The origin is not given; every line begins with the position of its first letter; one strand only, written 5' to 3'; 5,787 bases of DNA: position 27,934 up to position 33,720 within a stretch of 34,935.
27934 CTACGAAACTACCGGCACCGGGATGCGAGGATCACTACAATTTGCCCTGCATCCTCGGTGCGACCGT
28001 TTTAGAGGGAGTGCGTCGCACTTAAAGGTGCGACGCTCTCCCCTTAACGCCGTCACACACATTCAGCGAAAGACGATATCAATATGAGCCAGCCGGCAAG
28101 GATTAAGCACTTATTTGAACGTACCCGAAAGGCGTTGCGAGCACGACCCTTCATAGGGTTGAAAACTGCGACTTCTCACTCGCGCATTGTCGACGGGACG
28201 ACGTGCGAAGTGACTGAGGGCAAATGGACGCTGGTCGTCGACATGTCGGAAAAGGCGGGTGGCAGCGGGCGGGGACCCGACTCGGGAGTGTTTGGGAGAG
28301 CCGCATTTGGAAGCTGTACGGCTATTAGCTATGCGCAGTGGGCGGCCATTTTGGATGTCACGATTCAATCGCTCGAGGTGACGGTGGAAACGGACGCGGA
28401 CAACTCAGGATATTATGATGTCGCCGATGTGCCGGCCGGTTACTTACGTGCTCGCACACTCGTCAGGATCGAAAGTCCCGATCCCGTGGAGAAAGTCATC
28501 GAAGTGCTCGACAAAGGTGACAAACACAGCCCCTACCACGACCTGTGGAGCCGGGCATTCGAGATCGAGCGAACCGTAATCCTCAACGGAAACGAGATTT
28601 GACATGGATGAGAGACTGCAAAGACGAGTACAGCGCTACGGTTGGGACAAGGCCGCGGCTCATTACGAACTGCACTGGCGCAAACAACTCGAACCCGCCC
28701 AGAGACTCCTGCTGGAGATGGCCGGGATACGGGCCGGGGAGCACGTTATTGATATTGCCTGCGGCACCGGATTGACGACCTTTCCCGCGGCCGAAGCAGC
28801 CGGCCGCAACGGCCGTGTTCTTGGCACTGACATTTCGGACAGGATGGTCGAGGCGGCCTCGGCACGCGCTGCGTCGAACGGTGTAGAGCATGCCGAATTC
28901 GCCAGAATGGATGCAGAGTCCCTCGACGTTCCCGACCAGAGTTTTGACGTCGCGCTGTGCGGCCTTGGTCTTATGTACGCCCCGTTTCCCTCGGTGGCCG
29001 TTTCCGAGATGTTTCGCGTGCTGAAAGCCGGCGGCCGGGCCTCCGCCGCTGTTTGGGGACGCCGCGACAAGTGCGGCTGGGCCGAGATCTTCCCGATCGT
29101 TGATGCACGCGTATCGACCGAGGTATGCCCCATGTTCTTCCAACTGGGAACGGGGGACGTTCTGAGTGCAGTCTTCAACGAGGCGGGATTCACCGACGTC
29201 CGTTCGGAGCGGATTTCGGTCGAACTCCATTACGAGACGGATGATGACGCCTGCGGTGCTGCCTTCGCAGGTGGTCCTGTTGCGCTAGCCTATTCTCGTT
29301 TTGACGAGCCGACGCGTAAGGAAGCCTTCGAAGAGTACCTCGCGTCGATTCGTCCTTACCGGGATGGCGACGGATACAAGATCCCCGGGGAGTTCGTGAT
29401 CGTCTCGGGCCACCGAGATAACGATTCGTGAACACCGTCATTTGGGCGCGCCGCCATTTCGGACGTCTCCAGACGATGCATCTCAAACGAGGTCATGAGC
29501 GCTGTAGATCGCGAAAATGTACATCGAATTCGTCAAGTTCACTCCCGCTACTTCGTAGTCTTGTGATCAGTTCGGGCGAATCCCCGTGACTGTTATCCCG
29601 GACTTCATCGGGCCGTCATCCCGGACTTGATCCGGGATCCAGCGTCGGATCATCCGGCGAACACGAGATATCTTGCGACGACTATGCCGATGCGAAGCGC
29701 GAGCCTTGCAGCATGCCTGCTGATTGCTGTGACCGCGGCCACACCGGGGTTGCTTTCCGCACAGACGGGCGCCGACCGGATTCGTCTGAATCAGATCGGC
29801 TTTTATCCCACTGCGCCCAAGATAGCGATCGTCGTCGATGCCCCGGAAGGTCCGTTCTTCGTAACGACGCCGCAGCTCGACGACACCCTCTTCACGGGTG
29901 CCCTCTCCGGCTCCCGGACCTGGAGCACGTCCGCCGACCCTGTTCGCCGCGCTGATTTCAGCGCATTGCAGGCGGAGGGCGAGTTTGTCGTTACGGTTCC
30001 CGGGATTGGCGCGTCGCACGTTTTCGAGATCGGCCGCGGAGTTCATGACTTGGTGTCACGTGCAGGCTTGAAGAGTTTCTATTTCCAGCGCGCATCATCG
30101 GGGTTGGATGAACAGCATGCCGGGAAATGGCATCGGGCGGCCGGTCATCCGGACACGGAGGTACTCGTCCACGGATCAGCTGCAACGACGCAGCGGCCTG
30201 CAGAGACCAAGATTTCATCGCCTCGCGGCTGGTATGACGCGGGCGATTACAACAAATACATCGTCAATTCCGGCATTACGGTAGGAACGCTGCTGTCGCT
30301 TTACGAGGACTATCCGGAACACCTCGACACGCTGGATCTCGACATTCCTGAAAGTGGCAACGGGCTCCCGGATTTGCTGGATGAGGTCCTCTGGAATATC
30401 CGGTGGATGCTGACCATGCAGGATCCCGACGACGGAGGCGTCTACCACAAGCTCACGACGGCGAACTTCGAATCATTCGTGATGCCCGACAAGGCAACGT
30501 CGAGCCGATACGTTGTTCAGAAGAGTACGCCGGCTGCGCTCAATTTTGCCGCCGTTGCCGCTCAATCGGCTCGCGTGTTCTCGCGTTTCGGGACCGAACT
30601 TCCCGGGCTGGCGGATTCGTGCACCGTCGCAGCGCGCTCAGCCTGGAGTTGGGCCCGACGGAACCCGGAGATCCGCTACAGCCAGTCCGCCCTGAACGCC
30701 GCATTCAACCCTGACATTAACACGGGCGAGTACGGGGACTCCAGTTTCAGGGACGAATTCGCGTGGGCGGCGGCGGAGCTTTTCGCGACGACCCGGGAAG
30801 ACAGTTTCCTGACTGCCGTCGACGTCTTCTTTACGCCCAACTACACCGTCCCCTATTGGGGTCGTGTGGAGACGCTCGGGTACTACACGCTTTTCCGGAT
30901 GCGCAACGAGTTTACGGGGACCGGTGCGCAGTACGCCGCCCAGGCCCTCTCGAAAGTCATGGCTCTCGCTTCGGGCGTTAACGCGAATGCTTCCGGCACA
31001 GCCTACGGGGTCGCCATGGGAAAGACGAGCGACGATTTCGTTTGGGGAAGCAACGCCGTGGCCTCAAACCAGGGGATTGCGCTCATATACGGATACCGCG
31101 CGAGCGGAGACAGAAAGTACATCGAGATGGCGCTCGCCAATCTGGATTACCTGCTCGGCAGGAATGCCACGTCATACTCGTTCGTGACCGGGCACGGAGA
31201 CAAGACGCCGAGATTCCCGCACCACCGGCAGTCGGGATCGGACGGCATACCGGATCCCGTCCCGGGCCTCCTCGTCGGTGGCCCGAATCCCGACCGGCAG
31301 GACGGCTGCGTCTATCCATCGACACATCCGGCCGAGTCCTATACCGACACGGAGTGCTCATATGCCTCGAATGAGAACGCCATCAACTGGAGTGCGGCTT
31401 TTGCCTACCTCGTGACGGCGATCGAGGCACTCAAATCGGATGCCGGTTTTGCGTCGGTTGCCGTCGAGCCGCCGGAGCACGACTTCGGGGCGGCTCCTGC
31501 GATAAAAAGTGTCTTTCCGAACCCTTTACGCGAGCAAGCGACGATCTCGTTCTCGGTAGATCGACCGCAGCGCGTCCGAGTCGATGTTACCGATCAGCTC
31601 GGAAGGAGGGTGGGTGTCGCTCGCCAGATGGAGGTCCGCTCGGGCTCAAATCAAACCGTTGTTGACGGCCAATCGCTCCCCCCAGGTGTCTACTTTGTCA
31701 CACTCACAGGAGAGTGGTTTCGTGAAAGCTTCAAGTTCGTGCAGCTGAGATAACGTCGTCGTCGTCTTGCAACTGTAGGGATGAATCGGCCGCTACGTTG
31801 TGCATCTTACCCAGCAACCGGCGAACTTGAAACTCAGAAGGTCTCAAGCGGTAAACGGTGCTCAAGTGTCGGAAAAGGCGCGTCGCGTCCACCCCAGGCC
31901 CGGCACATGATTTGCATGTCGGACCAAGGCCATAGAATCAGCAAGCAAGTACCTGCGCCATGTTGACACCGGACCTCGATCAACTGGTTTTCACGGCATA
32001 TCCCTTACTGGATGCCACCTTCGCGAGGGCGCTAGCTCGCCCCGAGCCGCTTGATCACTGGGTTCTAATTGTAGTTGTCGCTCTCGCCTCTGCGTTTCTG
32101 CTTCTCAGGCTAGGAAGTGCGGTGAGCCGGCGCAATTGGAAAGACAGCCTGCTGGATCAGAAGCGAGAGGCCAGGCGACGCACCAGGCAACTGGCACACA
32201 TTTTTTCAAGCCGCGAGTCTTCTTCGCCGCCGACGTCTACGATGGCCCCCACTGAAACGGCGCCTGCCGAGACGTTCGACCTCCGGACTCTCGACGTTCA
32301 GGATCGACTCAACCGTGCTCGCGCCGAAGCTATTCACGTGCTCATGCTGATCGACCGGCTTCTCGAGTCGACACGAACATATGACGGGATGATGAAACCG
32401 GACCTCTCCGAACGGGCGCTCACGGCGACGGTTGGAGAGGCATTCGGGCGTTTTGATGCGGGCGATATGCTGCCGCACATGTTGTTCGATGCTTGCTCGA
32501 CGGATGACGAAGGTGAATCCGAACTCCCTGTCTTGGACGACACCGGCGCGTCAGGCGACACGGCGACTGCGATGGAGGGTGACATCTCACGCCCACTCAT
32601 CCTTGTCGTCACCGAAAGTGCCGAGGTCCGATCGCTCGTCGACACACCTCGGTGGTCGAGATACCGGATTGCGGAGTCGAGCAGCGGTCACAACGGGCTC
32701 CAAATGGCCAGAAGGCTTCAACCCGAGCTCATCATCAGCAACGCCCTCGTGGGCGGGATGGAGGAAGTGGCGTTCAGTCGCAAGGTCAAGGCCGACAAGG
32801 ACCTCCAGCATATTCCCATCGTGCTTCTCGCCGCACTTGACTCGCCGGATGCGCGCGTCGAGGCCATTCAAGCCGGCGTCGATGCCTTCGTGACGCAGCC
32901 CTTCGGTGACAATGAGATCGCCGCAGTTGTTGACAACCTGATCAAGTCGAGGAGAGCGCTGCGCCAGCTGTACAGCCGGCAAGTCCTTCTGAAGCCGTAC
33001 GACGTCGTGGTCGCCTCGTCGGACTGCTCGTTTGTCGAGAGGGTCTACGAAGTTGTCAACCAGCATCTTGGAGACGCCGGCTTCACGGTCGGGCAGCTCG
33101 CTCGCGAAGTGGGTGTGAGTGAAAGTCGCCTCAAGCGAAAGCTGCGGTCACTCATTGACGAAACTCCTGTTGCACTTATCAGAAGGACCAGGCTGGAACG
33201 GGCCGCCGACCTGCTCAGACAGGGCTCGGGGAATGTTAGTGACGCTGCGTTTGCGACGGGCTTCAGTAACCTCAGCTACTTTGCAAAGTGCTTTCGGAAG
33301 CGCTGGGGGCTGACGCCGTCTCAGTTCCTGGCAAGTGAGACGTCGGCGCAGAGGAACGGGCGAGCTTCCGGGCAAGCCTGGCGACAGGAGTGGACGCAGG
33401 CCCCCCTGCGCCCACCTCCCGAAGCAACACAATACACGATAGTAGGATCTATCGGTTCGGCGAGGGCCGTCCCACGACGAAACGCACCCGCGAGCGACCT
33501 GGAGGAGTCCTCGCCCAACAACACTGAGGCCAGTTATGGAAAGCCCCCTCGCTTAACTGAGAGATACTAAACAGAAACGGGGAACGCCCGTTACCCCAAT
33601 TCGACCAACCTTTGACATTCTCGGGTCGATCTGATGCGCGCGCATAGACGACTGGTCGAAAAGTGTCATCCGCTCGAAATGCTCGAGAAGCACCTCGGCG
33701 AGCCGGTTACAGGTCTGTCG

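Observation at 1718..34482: Heptamer/octamer tandem-repeat arrays fill most intergenic gaps (STRR-like architecture in a non-cyanobacterial genome)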

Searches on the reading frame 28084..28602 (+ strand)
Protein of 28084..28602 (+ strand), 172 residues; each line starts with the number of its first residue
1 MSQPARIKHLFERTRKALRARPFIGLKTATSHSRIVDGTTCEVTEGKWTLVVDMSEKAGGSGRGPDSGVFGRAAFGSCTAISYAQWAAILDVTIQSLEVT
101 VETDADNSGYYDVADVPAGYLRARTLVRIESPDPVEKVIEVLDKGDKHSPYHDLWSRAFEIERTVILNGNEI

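Call 8: search_protein_families(library=pfam, proteins=[window:28084-28602:+])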
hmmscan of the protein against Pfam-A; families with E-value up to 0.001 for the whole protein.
window:28084-28602:+ (172 aa): 1 family
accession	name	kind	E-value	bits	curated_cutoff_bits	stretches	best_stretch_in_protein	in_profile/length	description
PF02566.24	OsmC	-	2e-09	38.2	27.5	1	60-161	1-97/100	OsmC-like protein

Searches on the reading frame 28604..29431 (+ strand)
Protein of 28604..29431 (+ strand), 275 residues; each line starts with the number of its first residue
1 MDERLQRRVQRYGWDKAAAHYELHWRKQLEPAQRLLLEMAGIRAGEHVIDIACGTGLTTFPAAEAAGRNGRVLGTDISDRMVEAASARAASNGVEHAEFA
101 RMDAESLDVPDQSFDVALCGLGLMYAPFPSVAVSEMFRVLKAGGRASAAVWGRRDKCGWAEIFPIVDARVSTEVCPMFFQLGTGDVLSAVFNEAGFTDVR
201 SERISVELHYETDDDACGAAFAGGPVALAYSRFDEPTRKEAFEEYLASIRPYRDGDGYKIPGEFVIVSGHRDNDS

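Call 8: search_protein_families(library=pfam, proteins=[window:28604-29431:+])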
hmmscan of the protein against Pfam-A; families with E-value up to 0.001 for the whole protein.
window:28604-29431:+ (275 aa): 11 families
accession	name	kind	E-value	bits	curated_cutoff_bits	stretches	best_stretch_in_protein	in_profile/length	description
PF13649.12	Methyltransf_25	-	1.1e-22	80.9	27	1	48-144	1-97/97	Methyltransferase domain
PF13847.12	Methyltransf_31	-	5.1e-22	78.6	27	1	43-146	2-107/145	Methyltransferase domain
PF01209.24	Ubie_methyltran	-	3.3e-21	76.2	20.1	1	37-146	40-149/233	ubiE/COQ5 methyltransferase family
PF08241.18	Methyltransf_11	-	3.8e-21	76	21.2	1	50-146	2-93/95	Methyltransferase domain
PF08242.18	Methyltransf_12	-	2.2e-15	57.6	30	1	49-145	1-97/98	Methyltransferase domain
PF13489.12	Methyltransf_23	-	2.2e-10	40.9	27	1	26-199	3-162/164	Methyltransferase domain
PF05175.20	MTS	-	1.5e-07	31.7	23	1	26-119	13-104/170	Methyltransferase small domain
PF06325.19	PrmA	-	3.3e-05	24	22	1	42-119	159-232/296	Ribosomal protein L11 methyltransferase (PrmA)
PF01135.25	PCMT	-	0.00015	22.1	20.3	1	36-103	65-132/210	Protein-L-isoaspartate(D-aspartate) O-methyltransferase (PCMT)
PF05958.17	tRNA_U5-meth_tr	-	0.0003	20.3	23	1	46-107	203-261/357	tRNA (Uracil-5-)-methyltransferase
PF13679.12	Methyltransf_32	-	0.00039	20.8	27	1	44-112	25-97/143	Methyltransferase domain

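Call 18: find_encoding_contigs(protein=window:28604-29431:+, flank=10000, max_places=6)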
Protein window:28604-29431:+ (275 aa): no gene with exactly this product is on record in the collection.

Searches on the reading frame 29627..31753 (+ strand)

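Call 8: search_protein_families(library=pfam, proteins=[window:29627-31753:+])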
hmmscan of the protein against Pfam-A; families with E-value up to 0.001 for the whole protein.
window:29627-31753:+ (708 aa): 3 families
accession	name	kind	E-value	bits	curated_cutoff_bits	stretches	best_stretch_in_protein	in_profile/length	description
PF00759.25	Glyco_hydro_9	-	3.4e-82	277.6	27.7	1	147-595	8-443/444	Glycosyl hydrolase family 9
PF02927.20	CelD_N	-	4.8e-17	62.9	24.6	1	50-128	4-85/86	Cellulase N-terminal ig-like domain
PF18962.6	Por_Secre_tail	-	8.8e-09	36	27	1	629-696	1-65/75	Secretion system C-terminal sorting domain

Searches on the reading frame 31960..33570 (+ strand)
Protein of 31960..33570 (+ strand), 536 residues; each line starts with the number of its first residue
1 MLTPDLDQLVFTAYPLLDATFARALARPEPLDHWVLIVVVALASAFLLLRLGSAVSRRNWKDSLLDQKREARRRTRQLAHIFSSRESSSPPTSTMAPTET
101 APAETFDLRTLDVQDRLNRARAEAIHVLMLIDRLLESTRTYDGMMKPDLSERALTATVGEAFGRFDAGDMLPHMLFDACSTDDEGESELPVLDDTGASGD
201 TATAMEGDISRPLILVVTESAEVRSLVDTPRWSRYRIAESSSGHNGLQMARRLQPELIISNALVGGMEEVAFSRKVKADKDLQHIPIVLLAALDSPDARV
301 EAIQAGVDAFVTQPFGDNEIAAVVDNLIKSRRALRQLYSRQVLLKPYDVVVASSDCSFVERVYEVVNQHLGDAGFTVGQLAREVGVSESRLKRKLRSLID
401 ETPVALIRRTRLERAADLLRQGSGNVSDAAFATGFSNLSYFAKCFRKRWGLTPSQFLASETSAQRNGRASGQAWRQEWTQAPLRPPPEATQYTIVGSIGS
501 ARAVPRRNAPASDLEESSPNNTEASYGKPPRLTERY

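Call 8: search_protein_families(library=pfam, proteins=[window:31960-33570:+])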
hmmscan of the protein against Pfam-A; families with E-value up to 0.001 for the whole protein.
window:31960-33570:+ (536 aa): 3 families
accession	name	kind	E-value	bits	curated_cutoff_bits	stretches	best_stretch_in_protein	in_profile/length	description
PF12833.13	HTH_18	-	4.7e-21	75.3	33.6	1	380-457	1-78/80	Helix-turn-helix domain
PF00165.29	HTH_AraC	-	2.9e-13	50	26.6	1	425-457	10-41/42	Bacterial regulatory helix-turn-helix proteins, AraC family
PF00072.30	Response_reg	-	4.3e-09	37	30.2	1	216-324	3-110/111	Response regulator receiver domain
